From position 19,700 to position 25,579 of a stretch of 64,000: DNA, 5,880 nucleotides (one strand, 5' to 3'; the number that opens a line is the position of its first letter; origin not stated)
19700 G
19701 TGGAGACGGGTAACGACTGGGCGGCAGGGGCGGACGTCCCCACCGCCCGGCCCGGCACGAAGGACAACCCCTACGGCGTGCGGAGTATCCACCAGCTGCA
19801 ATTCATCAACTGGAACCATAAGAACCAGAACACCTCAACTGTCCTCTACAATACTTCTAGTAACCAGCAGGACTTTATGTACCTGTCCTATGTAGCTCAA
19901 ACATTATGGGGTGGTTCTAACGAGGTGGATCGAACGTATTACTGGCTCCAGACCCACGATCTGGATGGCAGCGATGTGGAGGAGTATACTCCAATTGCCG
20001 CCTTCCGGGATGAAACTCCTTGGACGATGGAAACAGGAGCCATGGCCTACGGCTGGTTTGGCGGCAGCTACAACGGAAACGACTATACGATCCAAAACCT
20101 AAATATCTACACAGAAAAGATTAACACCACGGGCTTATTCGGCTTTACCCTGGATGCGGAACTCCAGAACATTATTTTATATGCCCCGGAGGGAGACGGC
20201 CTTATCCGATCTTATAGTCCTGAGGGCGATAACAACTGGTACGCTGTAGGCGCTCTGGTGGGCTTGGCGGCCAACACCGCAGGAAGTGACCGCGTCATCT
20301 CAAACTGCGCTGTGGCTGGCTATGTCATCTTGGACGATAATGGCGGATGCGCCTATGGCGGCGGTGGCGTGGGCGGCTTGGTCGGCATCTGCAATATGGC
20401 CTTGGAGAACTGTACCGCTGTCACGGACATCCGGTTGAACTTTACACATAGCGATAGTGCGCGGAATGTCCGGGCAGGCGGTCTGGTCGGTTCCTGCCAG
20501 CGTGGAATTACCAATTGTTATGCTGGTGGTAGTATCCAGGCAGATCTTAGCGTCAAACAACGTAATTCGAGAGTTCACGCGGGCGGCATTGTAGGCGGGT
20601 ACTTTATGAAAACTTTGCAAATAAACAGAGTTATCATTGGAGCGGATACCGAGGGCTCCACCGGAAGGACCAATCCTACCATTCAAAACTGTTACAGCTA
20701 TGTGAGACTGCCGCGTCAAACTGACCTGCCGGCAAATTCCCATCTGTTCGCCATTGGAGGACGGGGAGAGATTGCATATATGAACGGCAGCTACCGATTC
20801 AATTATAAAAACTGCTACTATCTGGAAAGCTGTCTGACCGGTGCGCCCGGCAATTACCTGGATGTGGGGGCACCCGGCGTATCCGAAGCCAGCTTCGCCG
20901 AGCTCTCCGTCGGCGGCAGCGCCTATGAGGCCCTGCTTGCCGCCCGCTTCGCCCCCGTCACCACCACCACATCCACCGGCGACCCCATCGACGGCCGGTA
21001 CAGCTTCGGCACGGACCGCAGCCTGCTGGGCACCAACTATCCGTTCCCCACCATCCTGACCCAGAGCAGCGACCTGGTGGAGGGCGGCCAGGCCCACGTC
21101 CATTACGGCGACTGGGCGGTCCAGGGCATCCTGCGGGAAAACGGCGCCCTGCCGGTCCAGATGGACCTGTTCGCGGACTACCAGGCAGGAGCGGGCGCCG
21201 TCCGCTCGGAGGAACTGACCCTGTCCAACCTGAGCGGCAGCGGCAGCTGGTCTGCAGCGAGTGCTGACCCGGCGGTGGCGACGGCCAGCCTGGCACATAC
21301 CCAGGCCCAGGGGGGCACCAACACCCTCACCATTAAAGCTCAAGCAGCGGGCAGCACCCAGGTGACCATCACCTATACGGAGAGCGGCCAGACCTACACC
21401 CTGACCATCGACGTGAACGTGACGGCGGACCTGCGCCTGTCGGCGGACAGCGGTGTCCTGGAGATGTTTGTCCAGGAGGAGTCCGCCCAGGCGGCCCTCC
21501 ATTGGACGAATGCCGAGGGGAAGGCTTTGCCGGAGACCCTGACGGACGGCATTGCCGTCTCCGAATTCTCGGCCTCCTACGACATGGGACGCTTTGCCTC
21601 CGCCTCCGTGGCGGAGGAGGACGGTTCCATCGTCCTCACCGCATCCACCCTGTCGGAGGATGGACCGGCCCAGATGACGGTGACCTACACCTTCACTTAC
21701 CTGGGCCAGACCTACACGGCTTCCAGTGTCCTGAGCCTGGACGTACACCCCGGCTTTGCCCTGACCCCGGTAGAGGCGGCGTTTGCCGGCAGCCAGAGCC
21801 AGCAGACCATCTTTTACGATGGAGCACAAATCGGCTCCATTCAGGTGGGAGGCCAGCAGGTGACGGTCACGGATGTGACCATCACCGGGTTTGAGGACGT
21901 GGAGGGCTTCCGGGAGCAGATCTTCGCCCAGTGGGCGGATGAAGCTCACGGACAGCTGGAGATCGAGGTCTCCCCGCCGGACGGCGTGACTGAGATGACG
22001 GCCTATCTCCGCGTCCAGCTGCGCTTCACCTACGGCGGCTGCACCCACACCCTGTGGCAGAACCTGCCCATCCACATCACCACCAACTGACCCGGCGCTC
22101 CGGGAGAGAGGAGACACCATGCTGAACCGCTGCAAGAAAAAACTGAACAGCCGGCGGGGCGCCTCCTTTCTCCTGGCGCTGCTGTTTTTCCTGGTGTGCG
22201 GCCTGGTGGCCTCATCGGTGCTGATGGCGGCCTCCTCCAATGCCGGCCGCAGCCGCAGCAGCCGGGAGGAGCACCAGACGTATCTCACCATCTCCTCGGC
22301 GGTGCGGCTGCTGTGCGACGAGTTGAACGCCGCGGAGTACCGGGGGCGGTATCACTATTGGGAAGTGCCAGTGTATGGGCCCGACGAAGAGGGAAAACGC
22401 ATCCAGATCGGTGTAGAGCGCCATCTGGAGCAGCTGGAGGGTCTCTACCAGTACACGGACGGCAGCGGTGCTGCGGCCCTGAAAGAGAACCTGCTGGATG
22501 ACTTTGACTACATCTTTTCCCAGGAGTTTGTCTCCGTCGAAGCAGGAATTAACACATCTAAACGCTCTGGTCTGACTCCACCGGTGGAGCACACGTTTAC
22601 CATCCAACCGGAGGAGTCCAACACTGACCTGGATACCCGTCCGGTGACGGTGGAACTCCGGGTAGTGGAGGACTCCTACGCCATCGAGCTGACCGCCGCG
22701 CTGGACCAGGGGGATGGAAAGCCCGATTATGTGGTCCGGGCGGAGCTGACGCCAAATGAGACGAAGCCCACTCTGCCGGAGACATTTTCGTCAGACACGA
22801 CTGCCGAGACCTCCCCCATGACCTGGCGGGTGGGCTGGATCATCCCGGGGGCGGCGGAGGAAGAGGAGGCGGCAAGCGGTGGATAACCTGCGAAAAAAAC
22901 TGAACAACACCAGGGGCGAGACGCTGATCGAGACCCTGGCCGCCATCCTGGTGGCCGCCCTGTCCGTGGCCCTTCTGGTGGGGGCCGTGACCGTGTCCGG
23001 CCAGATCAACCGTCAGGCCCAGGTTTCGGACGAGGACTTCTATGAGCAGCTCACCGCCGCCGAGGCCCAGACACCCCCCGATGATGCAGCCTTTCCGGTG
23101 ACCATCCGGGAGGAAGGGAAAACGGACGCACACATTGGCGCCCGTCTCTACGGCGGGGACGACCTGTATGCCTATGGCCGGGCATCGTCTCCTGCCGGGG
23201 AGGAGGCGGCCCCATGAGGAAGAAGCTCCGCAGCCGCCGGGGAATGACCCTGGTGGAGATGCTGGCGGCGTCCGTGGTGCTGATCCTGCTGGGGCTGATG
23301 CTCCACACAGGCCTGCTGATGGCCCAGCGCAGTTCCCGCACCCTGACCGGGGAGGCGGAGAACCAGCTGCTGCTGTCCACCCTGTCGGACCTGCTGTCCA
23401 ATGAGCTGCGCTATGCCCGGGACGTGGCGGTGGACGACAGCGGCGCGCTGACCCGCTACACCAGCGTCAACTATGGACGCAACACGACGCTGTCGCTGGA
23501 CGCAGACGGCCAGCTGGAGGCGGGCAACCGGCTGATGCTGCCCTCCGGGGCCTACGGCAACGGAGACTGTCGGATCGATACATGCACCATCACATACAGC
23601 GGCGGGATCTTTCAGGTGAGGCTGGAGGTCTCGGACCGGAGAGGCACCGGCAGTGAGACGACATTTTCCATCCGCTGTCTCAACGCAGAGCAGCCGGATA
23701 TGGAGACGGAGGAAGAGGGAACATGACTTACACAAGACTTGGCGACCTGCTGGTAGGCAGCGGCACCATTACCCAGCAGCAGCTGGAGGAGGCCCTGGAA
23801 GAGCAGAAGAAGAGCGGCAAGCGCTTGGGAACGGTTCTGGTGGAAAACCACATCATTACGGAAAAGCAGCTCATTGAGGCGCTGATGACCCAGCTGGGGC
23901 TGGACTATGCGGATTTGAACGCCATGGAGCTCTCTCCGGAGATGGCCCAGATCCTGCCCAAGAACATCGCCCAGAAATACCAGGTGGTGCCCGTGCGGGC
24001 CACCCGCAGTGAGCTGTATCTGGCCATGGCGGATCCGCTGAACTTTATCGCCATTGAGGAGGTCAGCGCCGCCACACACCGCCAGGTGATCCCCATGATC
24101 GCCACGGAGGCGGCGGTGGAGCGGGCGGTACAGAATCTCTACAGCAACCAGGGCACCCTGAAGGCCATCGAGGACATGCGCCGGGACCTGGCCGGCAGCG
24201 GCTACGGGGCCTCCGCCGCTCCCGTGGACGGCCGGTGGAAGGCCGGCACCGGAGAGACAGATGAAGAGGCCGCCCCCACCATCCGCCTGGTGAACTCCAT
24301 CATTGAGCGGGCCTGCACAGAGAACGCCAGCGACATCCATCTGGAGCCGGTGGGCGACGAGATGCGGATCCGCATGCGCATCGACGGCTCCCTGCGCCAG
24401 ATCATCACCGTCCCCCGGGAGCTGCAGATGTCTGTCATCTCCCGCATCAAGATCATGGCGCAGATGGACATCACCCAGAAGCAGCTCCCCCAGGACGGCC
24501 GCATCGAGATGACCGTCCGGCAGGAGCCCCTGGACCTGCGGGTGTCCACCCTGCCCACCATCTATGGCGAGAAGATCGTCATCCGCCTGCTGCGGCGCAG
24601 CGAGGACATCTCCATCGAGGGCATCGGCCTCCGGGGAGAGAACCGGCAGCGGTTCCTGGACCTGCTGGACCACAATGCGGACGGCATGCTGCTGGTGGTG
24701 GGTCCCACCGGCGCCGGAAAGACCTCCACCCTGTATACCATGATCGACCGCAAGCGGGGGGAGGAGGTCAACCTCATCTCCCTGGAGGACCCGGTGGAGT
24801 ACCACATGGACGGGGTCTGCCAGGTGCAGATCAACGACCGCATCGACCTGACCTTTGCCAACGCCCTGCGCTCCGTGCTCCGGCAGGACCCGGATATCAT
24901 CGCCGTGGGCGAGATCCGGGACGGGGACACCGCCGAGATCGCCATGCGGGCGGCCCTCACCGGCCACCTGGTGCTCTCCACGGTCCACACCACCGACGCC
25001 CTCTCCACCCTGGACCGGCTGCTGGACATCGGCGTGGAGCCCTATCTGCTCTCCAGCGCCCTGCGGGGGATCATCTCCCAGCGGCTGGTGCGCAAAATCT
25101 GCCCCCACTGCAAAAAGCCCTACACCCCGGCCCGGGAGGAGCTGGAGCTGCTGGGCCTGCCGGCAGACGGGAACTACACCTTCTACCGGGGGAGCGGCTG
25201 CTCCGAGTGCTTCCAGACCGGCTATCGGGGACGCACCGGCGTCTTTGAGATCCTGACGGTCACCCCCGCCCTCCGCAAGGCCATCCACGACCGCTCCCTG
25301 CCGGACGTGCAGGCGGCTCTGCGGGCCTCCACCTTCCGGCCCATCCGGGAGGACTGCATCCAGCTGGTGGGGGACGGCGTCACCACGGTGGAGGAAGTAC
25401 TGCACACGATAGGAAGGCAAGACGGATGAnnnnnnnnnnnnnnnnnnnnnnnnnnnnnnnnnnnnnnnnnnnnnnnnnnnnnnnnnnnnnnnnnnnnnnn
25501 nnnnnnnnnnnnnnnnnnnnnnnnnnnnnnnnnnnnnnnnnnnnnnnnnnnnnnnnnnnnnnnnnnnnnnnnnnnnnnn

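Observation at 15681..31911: Complete retractile type IVa pilus locus whose first minor pilin is a ~2,100-aa giant adhesin-like protein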

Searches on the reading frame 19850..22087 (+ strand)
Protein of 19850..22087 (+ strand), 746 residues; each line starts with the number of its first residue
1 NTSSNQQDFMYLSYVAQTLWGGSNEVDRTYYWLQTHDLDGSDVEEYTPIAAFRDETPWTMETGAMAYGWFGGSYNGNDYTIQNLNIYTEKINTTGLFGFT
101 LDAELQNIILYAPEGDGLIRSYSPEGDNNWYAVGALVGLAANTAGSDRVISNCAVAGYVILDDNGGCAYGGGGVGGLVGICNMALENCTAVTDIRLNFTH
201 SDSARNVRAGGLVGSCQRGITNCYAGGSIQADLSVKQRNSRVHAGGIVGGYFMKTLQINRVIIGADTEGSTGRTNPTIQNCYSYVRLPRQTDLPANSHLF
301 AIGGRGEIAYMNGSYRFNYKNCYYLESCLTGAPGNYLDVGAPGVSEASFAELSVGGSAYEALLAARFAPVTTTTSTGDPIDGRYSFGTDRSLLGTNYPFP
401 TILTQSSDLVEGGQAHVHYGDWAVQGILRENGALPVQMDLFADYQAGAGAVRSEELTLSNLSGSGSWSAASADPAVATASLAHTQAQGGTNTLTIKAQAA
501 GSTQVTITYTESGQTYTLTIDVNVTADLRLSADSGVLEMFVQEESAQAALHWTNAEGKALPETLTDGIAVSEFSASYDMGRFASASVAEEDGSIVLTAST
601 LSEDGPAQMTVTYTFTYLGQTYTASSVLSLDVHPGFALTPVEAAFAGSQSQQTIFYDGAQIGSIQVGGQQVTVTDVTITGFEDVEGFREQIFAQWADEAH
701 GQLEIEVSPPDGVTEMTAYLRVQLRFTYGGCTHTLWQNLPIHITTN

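Call 54: predict_structure(alignment_id=A3)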
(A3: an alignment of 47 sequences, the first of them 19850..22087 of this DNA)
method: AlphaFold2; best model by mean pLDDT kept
length: 746 residues; sequences in the alignment: 47
mean_pLDDT: 89.9   pTM: 0.81
mean pLDDT of the five models: 89.9, 89.7, 89.6, 89.5, 88.9
residues with pLDDT >= 90: 550; 70-90: 142; 50-70: 31; < 50: 23
segments of 3 or more residues with pLDDT < 50: 1-5, 18-27, 267-270
pLDDT, mean of each block of 10 residues (from residue 1): 42 50 48 88 84 74 77 89 94 94 93 96 88 97 89 98 89 97 96 93 85 96 98 80 96 85 62 82 96 92 92 90 94 83 96 96 97 95 95 94 95 96 93 93 87 93 91 97 71 95 96 92 96 94 96 93 92 95 96 94 96 95 96 92 91 95 89 96 92 96 96 93 96 96 93
secondary structure, 60 per line:
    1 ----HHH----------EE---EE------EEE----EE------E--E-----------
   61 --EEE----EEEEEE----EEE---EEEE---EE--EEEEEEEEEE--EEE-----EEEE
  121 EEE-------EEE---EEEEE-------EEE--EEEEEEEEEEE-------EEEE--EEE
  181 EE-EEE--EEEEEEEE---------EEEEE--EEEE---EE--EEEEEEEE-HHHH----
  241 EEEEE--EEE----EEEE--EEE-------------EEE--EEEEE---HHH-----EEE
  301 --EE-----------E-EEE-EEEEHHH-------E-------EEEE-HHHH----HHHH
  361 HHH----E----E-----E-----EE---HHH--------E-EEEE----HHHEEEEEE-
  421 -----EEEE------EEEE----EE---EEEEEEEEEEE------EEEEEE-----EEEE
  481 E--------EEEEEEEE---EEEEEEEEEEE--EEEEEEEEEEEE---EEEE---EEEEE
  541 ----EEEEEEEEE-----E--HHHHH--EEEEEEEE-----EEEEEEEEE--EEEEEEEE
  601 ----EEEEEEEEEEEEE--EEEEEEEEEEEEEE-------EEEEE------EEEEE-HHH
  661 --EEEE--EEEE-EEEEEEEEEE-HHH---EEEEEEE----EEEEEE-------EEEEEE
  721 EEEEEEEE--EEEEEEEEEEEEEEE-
elements in order (helices of 4 or more, strands of 3 or more residues): E31-33 E63-65 E70-75 E80-82 E86-89 E97-106 E109-111 E117-123 E131-133 E137-141 E149-151 E154-164 E172-175 E178-182 E184-186 E189-196 E206-210 E213-216 E224-231 H233-236 E241-245 E248-250 E255-258 E261-263 E277-279 E282-286 E298-300 E318-320 E322-325 E344-347 H349-352 H357-363 E403-406 E414-419 E426-429 E436-439 E449-459 E466-471 E477-481 E490-497 E501-511 E514-525 E529-532 E536-540 E545-553 H562-566 E569-576 E582-590 E593-600 E605-617 E620-633 E641-645 E652-656 E663-666 E669-672 E674-683 E691-697 E702-707 E715-728 E731-745
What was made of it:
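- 19778..21124 (+): GLUG module 3 (residues about 1367-1815; ends in HYGDW). Predicted all-beta with many short strands. AF2 model: pLDDT 89.9, pTM 0.81 (call 54).
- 21167..22087 (+): Three C-terminal Ig-like beta-sandwich domains. AF2 model (call 54).
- The models show beta repeats and Ig-like domains (call 54).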

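Call 58: fold_search(model_id=the predicted structure, library=pdb)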
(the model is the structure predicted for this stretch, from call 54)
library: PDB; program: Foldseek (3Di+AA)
matches with E <= 10: 1913; with E <= 0.001: 368
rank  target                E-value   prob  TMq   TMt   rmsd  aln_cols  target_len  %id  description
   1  5ftx                  1.6e-10  1.00  0.12  0.14  26.1       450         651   14  Structure of surface layer protein SbsC, domains 4-9 (released 2017-02-22)
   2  6dlh                  8.5e-10  1.00  0.13  0.13  14.3       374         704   12  Endo-fucoidan hydrolase MfFcnA4 from glycoside hydrolase family 107 (released 2018-10-03)
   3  6dms                  1.1e-09  1.00  0.13  0.14  14.2       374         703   13  Endo-fucoidan hydrolase MfFcnA4_H294Q from glycoside hydrolase family 107 (released 2018-10-03)
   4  4aq1_C                1.6e-09  1.00  0.11  0.13  30.4       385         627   12  Structure of the SbsB S-layer protein of Geobacillus stearothermophilus PV72p2 in complex with nanobody KB6 (released 2012-06-13)
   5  2rjm                  2.8e-09  1.00  0.14  0.27  13.0       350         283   11  3Ig structure of titin domains I67-I69 E-to-A mutated variant (released 2008-01-22)
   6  2rik                  3.1e-09  1.00  0.14  0.28  13.2       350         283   12  I-band fragment I67-I69 from titin (released 2008-01-22)
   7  7r5k_10               7.6e-09  1.00  0.14  0.07  16.1       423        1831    9  Human nuclear pore complex (constricted) (released 2022-06-22)
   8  3f85                  9.1e-09  1.00  0.14  0.19  18.1       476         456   12  Structure of fusion complex of homo trimeric major pilin subunits CfaB of CFA/I fimbirae from ETEC E. coli (released 2009-08-11)
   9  7amk_A                9.6e-09  1.00  0.11  0.14  15.9       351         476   12  Zebrafish RET Cadherin Like Domains 1 to 4. (released 2021-02-03)
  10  3b43                  1.1e-08  1.00  0.14  0.17  15.3       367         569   10  I-band fragment I65-I70 from titin (released 2008-01-22)
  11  9ijj_4K               1.5e-08  1.00  0.20  0.31  10.2       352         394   10  In situ structure of the central apparatus in mouse sperm axoneme. (released 2025-06-04)
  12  7amk_B                1.7e-08  1.00  0.14  0.19  14.8       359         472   12  Zebrafish RET Cadherin Like Domains 1 to 4. (released 2021-02-03)
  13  9hcj_10               2.4e-08  1.00  0.14  0.08  14.1       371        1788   13  D. discoideum nuclear pore complex (released 2024-12-25)
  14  7jgz_A                3.2e-08  1.00  0.12  0.20  19.7       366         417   12  Protocadherin gammaC4 EC1-4 crystal structure (released 2021-07-14)
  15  7stz_C                3.5e-08  1.00  0.12  0.16  19.7       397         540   12  Crystal Structure of Human E-cadherin EC1-5 bound by mouse monoclonal antibody Fab mAb-1_19A11 (released 2022-01-26)
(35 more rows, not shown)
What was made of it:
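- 21167..22087 (+): Foldseek top matches in the PDB are tandem Ig-like arrays: SbsC, titin, cadherins, FdeC, PrgB (call 58).
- C-terminal model: pLDDT 89.9, all-beta plus three Ig-like domains (calls 54, 58). The passenger is an elongated all-beta array, like the stalks of wall-spanning adhesins and S-layer proteins (calls 54, 58).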

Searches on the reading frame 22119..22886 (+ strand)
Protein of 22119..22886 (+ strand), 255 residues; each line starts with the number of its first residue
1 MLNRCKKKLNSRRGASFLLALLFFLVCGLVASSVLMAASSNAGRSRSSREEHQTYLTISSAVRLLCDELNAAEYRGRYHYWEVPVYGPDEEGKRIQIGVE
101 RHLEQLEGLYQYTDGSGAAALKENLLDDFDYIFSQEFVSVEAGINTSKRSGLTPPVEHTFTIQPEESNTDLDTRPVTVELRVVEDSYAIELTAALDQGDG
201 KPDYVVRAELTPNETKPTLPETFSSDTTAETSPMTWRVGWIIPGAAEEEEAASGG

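Call 9: search_protein_families(library=pfam, max_evalue=0.01, proteins=[window:22119-22886:+])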
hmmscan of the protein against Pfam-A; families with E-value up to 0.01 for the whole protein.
window:22119-22886:+ (255 aa): 0 families

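Call 26: search_protein_families(library=ncbifam, max_evalue=0.01, proteins=[window:22119-22886:+])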
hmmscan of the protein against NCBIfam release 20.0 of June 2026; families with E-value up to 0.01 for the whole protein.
window:22119-22886:+ (255 aa): 0 families

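Call 78: search_protein_families(library=pfam, max_evalue=1, proteins=[window:22119-22886:+])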
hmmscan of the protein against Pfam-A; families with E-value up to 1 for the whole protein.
window:22119-22886:+ (255 aa): 0 families

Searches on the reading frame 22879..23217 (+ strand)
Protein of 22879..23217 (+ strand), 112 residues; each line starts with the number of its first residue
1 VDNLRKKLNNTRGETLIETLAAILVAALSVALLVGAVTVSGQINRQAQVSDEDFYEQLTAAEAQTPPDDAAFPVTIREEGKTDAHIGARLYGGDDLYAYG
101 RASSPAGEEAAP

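Call 9: search_protein_families(library=pfam, max_evalue=0.01, proteins=[window:22879-23217:+])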
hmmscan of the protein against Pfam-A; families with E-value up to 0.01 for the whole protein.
window:22879-23217:+ (112 aa): 0 families

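Call 26: search_protein_families(library=ncbifam, max_evalue=0.01, proteins=[window:22879-23217:+])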
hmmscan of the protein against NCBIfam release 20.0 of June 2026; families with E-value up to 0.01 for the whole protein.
window:22879-23217:+ (112 aa): 2 families
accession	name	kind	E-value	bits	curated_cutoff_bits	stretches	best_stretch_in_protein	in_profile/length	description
NF041002.1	pilin_ComGF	equivalog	0.0022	18.2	80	1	14-58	4-48/139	competence type IV pilus minor pilin ComGF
NF047828.1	T3SSXpsI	equivalog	0.0063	16.5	150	1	12-52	2-43/132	type II secretion system protein XpsI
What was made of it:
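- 22879..23217 (+): 112-aa minor pilin (G|ETLIE). Weak ComGF and XpsI hits (call 26).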

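Call 78: search_protein_families(library=pfam, max_evalue=1, proteins=[window:22879-23217:+])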
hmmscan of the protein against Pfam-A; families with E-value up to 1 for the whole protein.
window:22879-23217:+ (112 aa): 1 family
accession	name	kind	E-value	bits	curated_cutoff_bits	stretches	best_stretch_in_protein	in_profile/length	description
PF07963.17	N_methyl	-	0.022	14.8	21.2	1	9-33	2-26/27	Prokaryotic N-terminal methylation motif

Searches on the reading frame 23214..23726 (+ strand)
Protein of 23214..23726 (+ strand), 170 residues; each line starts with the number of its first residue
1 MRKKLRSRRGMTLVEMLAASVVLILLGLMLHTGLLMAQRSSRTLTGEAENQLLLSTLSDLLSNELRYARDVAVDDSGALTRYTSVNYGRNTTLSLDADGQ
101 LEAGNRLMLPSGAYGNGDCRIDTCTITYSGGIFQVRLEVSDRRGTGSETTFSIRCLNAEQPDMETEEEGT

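Call 9: search_protein_families(library=pfam, max_evalue=0.01, proteins=[window:23214-23726:+])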
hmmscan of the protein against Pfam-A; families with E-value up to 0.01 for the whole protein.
window:23214-23726:+ (170 aa): 1 family
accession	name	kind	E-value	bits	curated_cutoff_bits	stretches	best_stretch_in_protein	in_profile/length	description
PF07963.17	N_methyl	-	0.0027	17.7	21.2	1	6-29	2-25/27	Prokaryotic N-terminal methylation motif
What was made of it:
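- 23214..23726 (+): 170-aa minor pilin (G|MTLVE). N_methyl 17.7 bits (call 9).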

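Call 26: search_protein_families(library=ncbifam, max_evalue=0.01, proteins=[window:23214-23726:+])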
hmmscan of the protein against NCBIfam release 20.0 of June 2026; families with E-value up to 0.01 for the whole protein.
window:23214-23726:+ (170 aa): 0 families

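Call 78: search_protein_families(library=pfam, max_evalue=1, proteins=[window:23214-23726:+])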
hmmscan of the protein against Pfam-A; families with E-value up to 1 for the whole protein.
window:23214-23726:+ (170 aa): 1 family
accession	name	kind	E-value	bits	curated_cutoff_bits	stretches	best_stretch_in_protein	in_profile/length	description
PF07963.17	N_methyl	-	0.0027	17.7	21.2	1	6-29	2-25/27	Prokaryotic N-terminal methylation motif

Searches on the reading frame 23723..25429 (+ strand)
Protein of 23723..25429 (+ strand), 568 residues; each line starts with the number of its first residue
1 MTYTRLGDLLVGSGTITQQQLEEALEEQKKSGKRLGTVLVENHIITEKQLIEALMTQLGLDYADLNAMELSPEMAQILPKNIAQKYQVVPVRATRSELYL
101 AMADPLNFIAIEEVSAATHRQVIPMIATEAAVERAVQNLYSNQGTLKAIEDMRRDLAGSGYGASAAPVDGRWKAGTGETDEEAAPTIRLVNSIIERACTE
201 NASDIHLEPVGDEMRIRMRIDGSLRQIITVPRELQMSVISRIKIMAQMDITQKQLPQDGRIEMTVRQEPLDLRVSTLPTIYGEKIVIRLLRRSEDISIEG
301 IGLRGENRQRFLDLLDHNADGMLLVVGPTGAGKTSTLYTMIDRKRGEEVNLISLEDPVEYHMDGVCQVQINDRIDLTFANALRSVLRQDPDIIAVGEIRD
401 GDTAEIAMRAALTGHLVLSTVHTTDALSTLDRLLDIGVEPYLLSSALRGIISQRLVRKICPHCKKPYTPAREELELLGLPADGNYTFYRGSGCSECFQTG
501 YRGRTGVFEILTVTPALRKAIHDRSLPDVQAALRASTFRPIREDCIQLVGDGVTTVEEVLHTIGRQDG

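Call 9: search_protein_families(library=pfam, max_evalue=0.01, proteins=[window:23723-25429:+])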
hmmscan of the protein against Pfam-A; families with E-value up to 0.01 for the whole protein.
window:23723-25429:+ (568 aa): 4 families
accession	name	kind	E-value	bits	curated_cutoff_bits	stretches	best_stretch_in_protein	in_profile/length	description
PF00437.27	T2SSE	-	2.6e-125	418.4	24.9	1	181-560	3-369/370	Type II/IV secretion system protein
PF05157.20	MshEN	-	2e-19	69.8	23.1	1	58-145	1-89/90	MshEN domain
PF13401.12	AAA_22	-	0.00084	20.1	27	0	319-355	4-40/130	AAA domain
PF13191.12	AAA_16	-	0.005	17.8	32.6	0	304-343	5-47/167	AAA ATPase domain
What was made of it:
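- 23723..25429 (+): PilB assembly ATPase with an N-terminal MshEN c-di-GMP-binding domain. T2SSE 418 bits and MshEN 69.8 bits (call 9).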

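Call 26: search_protein_families(library=ncbifam, max_evalue=0.01, proteins=[window:23723-25429:+])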
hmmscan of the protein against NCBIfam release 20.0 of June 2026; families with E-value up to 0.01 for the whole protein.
window:23723-25429:+ (568 aa): 23 families
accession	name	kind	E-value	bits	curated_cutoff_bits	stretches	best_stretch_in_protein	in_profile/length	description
TIGR02538.1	type_IV_pilB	equivalog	1e-164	549.3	675.65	1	6-561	2-560/564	type IV-A pilus assembly ATPase PilB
TIGR02533.1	type_II_gspE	equivalog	2.5e-158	527.7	630.25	1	77-561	3-484/486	type II secretion system ATPase GspE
NF007755.0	PRK10436.1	equivalog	1.1e-129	433.2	617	1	80-566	11-462/465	type II secretion system protein GspE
NF053534.1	T4PilAsmATPsTfpB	equivalog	2.5e-125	419.1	850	1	41-562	59-581/584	type IV pilus assembly ATPase TfpB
NF041000.1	ATPase_ComGA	equivalog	1.4e-79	266.9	300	1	192-457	2-266/267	competence type IV pilus ATPase ComGA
TIGR01420.1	pilT_fam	subfamily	6.1e-50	170.4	319.1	1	191-458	3-270/343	PilT/PilU family type 4a pilus ATPase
NF008411.1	PRK11234.1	equivalog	9.2e-23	80.5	1170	1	4-153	482-630/723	cyclic di-3',5'-guanylate-activated glycosyltransferase NfrB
TIGR02525.1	plasmid_TraJ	equivalog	1.3e-20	73.7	368.3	1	318-436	147-272/372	plasmid transfer ATPase TraJ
NF053729.1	c-di-GMP_motif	domain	2.2e-20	72.2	38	1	5-57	1-53/53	cyclic di-GMP-binding domain-containing protein, MshE-related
NF012033.0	PRK15489.1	equivalog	1.6e-18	66.2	537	1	4-143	491-630/703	glycosyl transferase family protein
TIGR02524.1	dot_icm_DotB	equivalog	2.7e-15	56.4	463.3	1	320-434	134-257/358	Dot/Icm type IV secretion system ATPase DotB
TIGR02782.1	TrbB_P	equivalog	1.7e-12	47.3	304.55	1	323-434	139-253/303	P-type conjugative transfer ATPase TrbB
NF058587.1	archaellum_moto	equivalog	4.4e-12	45.5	550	1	322-433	277-393/527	archaellum flagellar ATPase motor FlaI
NF010469.0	PRK13894.1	subfamily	2.1e-10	40.4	508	1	322-434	151-265/320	conjugal transfer ATPase TrbB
NF010407.0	PRK13833.1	subfamily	3.1e-10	40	499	1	323-437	147-263/323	conjugal transfer protein TrbB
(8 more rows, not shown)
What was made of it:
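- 23723..25429 (+): NF053729 72.2 bits against a cut-off of 38 (call 26).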
